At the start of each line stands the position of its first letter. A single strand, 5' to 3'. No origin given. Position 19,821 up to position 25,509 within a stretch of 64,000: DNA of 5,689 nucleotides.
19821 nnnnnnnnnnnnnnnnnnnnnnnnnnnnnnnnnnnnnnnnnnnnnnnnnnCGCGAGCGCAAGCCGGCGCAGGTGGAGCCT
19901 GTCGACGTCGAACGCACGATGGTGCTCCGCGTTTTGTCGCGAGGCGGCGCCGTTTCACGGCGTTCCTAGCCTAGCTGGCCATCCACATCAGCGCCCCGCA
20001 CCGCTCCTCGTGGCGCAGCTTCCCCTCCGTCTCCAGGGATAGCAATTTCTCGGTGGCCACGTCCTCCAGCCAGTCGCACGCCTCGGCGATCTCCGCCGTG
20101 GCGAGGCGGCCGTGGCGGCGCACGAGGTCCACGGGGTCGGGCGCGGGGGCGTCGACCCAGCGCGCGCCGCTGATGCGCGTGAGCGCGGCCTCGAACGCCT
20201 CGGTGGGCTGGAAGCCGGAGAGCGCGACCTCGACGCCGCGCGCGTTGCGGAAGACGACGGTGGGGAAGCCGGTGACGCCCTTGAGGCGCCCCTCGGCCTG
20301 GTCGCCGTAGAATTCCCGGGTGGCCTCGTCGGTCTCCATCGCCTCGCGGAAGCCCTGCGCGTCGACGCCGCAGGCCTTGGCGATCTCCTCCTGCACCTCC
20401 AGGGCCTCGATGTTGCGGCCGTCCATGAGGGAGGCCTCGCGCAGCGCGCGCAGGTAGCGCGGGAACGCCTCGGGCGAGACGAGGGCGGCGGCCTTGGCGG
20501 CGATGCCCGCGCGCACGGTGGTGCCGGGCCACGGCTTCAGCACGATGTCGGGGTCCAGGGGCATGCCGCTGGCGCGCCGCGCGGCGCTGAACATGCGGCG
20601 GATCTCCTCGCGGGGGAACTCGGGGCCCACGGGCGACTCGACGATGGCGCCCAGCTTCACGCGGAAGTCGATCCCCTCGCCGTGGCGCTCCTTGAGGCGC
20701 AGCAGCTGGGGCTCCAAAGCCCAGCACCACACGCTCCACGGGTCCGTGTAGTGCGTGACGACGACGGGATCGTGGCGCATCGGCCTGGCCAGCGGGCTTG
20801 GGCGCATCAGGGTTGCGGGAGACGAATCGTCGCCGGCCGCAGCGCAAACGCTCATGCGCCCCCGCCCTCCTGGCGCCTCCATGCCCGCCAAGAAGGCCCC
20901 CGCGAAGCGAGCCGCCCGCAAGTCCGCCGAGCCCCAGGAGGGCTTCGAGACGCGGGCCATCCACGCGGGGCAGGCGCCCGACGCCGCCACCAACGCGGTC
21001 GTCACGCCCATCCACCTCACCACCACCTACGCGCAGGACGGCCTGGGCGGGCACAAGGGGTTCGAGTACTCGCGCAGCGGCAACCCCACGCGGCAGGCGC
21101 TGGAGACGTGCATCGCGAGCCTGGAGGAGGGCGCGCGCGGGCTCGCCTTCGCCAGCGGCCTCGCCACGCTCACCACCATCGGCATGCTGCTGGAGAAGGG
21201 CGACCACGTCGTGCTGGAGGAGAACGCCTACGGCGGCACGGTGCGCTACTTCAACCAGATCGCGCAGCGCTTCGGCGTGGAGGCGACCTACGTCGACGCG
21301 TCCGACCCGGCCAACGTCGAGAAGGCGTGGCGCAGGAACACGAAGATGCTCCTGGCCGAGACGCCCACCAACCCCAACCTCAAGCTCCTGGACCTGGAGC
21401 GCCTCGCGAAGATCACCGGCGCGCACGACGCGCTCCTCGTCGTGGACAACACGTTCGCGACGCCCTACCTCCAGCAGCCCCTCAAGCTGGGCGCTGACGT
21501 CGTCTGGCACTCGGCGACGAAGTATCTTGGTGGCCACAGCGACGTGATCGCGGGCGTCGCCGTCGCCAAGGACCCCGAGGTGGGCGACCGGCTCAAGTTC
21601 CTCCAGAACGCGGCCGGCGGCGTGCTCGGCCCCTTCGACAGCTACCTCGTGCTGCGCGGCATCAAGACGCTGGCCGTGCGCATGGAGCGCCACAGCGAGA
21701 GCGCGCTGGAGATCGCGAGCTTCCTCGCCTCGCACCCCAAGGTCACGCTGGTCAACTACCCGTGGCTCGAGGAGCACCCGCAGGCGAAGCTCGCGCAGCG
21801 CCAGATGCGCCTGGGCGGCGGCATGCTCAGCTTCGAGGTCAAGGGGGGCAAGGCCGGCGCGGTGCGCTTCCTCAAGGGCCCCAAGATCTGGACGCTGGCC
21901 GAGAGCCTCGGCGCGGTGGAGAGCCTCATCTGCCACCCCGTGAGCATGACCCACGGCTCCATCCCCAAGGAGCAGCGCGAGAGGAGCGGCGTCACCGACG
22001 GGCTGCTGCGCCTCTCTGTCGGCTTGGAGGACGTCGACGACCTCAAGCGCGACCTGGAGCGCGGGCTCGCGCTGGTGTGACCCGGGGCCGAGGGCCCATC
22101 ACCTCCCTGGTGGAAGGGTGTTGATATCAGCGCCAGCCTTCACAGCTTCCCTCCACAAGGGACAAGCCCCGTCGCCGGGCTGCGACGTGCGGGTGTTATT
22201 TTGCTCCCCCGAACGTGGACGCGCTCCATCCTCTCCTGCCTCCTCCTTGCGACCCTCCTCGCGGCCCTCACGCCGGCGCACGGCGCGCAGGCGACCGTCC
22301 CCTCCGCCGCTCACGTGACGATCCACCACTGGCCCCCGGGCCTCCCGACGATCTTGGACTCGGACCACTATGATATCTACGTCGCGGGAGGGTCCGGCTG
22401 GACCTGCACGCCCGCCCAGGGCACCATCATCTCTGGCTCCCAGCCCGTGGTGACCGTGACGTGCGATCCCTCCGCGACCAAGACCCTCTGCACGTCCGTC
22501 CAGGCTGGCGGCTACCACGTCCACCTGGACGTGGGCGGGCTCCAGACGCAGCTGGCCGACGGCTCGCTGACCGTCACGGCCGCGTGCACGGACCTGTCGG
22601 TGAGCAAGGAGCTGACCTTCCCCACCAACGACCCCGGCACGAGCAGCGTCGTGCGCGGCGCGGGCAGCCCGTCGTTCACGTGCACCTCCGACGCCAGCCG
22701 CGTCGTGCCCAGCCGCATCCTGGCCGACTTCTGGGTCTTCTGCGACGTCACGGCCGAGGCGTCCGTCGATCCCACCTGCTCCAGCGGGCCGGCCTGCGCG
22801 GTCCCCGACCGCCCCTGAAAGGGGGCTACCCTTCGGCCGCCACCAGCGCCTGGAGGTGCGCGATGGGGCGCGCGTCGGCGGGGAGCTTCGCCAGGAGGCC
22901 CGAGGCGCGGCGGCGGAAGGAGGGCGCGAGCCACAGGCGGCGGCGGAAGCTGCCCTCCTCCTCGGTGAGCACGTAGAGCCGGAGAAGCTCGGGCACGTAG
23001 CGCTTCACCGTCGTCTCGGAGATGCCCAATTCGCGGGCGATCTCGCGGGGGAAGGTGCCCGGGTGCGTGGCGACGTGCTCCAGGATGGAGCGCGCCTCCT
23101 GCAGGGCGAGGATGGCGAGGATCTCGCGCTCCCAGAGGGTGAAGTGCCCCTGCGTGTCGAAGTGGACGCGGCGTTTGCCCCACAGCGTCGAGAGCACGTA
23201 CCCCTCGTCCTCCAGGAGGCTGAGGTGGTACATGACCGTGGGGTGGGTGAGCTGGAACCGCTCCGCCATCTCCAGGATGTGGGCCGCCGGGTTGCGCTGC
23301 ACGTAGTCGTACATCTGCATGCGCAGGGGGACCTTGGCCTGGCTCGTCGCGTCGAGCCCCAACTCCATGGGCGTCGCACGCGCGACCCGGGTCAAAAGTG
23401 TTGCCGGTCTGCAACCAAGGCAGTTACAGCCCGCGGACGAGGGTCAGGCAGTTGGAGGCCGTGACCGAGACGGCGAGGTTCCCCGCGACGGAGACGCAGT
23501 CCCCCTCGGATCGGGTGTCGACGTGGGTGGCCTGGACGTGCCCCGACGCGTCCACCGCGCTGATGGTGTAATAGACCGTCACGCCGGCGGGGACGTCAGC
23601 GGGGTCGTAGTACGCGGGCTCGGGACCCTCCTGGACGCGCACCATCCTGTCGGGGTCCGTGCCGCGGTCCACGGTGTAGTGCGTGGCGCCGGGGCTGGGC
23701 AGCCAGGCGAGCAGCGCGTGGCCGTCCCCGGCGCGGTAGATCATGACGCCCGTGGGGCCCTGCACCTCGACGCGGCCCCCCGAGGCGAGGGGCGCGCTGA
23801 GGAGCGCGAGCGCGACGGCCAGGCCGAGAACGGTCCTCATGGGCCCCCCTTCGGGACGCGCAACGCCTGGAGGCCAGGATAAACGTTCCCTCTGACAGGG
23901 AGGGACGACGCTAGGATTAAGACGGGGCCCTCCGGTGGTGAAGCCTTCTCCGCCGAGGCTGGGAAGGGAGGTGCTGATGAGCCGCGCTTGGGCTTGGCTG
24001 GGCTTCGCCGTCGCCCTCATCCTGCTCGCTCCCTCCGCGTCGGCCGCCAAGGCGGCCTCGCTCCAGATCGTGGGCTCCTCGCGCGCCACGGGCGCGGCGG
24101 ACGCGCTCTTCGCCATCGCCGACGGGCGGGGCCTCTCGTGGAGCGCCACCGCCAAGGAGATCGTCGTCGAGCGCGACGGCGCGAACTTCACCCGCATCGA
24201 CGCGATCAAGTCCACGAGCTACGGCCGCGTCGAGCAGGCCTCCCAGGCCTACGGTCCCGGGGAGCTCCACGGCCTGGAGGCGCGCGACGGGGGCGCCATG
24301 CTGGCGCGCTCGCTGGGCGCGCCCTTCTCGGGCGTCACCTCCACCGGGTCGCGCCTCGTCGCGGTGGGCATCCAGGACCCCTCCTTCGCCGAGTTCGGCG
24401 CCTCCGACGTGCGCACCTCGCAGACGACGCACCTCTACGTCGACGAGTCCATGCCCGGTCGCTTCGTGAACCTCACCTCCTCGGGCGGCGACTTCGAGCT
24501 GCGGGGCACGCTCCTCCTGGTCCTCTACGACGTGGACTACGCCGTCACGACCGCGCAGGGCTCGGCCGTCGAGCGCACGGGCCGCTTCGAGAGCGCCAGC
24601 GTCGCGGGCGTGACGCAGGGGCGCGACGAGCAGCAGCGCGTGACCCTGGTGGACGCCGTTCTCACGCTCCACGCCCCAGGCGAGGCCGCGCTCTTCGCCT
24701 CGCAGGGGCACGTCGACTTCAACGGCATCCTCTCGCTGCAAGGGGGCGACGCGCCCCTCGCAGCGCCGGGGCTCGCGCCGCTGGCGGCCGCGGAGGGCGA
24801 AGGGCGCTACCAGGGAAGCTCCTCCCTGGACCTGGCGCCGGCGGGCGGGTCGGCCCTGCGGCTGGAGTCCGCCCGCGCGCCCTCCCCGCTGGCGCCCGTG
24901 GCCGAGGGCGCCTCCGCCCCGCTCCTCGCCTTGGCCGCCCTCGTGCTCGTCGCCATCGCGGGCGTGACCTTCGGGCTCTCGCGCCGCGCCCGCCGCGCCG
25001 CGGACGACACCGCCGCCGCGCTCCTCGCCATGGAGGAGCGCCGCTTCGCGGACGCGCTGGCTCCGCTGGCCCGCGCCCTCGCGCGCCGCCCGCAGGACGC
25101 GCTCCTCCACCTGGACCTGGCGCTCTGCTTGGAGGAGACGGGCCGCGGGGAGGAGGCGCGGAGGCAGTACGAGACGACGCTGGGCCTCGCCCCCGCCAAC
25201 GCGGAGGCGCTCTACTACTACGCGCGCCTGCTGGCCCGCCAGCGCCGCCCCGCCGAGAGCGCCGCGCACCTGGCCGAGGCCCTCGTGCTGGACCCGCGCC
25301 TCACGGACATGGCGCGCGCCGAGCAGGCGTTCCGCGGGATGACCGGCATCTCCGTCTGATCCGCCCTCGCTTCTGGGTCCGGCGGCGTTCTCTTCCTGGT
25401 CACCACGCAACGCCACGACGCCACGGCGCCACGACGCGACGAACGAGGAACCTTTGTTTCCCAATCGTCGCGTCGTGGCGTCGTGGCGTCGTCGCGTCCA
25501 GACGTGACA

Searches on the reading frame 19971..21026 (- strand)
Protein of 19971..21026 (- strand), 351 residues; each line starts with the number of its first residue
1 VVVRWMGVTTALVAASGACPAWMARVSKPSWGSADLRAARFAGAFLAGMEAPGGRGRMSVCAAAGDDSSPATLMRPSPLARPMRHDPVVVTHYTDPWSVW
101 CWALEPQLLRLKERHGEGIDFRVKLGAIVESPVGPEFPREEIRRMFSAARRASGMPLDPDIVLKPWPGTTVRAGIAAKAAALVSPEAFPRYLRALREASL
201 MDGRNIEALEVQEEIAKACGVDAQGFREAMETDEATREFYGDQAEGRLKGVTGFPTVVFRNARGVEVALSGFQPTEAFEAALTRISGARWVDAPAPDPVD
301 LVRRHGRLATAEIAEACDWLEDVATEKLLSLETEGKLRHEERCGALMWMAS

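Call 66: search_protein_families(library=pfam, proteins=[window:19971-21026:-], max_evalue=0.0001)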
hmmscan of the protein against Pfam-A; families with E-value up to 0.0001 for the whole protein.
window:19971-21026:- (351 aa): 2 families
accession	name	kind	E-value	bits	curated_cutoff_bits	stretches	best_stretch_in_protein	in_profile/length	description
PF13743.12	Thioredoxin_5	-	4.8e-23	82.3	27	1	93-279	3-185/186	Thioredoxin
PF01323.26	DSBA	-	4.2e-12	46.7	25.6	1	90-282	2-190/191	DSBA-like thioredoxin domain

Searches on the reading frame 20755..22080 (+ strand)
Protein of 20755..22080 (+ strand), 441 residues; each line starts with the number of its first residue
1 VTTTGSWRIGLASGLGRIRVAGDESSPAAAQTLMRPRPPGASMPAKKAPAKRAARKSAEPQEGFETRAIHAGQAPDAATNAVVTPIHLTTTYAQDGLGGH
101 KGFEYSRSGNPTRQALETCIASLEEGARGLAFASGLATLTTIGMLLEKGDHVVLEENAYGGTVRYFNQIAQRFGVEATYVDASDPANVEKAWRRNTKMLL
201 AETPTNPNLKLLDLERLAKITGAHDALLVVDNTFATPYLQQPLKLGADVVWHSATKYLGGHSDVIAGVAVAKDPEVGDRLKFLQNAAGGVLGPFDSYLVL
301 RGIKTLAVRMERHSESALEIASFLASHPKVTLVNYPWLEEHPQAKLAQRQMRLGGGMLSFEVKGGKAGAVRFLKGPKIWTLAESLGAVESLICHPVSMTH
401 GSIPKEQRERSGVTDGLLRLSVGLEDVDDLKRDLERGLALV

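Call 66: search_protein_families(library=pfam, proteins=[window:20755-22080:+], max_evalue=0.0001)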
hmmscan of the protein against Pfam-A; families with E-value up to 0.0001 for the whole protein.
window:20755-22080:+ (441 aa): 2 families
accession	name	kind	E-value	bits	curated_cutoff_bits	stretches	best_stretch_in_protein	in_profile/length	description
PF01053.26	Cys_Met_Meta_PP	-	1.7e-150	501.2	27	1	65-438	1-380/381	Cys/Met metabolism PLP-dependent enzyme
PF00155.27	Aminotran_1_2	-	5.2e-05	23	19.7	1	112-240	42-194/361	Aminotransferase class I and II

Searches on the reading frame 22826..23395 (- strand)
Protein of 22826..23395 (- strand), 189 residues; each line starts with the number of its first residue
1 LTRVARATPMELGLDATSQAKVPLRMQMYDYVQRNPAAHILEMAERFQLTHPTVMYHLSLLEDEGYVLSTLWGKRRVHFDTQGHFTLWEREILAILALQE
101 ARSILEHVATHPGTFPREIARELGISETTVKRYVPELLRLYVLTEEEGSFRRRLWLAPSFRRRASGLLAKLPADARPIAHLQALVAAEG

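Call 66: search_protein_families(library=pfam, proteins=[window:22826-23395:-], max_evalue=0.0001)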
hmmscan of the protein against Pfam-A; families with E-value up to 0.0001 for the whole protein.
window:22826-23395:- (189 aa): 11 families
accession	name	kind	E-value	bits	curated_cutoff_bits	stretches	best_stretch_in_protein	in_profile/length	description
PF13412.12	HTH_24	-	6e-14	51.8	21.9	2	102-138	6-42/48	Winged helix-turn-helix DNA-binding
PF24266.1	HTH_HVO_0163_N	-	2.2e-10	40.9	31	1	25-93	4-70/70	HVO_0163, N-terminal HTH domain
PF12840.13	HTH_20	-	8.9e-10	38.8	27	1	23-63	4-44/51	Helix-turn-helix domain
PF12802.13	MarR_2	-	1.2e-09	38.6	27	0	103-137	9-44/61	MarR family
PF09339.16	HTH_IclR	-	3.9e-09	36.6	22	0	103-139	7-44/52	IclR helix-turn-helix domain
PF01022.26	HTH_5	-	4.2e-07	30.2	22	0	38-67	16-45/47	Bacterial regulatory protein, arsR family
PF25213.1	HVO_A0261_N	-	1.1e-05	25.7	35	0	96-150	8-61/86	HVO_A0261 N-terminal domain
PF13404.12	HTH_AsnC-type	-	1.1e-05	25.5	27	0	103-132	7-36/42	AsnC-type helix-turn-helix domain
PF08281.18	Sigma70_r4_2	-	1.9e-05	24.7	25.7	0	117-134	30-47/54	Sigma-70, region 4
PF08279.18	HTH_11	-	3.8e-05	23.9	25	0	104-137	5-39/55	HTH domain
PF00196.25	GerE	-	7e-05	22.8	23.5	0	113-138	17-42/57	Bacterial regulatory proteins, luxR family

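Call 86: search_protein_families(library=ncbifam, proteins=[window:22826-23395:-], max_evalue=0.00001)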
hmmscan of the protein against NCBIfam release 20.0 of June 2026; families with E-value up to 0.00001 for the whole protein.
window:22826-23395:- (189 aa): 2 families
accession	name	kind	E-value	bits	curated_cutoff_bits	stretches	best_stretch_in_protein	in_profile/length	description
NF033788.1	HTH_metalloreg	subfamily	6.6e-08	32.3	55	0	23-77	11-65/77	metalloregulator ArsR/SmtB family transcription factor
TIGR01884.1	cas_HTH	subfamily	1.8e-06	27.5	60.2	0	101-146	144-189/202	CRISPR-associated CARF protein Csa3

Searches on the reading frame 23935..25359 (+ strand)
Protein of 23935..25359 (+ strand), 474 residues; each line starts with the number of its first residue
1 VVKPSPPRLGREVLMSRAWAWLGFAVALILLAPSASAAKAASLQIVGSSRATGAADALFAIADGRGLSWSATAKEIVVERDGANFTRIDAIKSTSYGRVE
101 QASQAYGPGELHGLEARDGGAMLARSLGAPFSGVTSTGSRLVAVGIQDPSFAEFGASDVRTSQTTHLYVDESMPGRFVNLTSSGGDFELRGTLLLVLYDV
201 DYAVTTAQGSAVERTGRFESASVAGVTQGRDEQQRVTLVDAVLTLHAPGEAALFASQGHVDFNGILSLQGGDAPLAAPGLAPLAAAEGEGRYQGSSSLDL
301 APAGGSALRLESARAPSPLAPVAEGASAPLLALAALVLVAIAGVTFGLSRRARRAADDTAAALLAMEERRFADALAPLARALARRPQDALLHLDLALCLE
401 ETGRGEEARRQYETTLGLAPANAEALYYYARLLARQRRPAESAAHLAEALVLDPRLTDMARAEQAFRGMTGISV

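Call 66: search_protein_families(library=pfam, proteins=[window:23935-25359:+], max_evalue=0.0001)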
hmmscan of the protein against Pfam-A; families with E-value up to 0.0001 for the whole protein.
window:23935-25359:+ (474 aa): 4 families
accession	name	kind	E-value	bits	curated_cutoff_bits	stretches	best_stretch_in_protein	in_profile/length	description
PF13432.12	TPR_16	-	1.7e-11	44.8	32.7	2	403-454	11-62/65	Tetratricopeptide repeat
PF14559.12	TPR_19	-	8.1e-08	32.9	25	1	365-414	1-50/68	Tetratricopeptide repeat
PF07719.23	TPR_2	-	3.2e-06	27.3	27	0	423-455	1-33/34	Tetratricopeptide repeat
PF13431.12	TPR_17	-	7e-05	23.2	24.4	0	418-441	8-31/34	Tetratricopeptide repeat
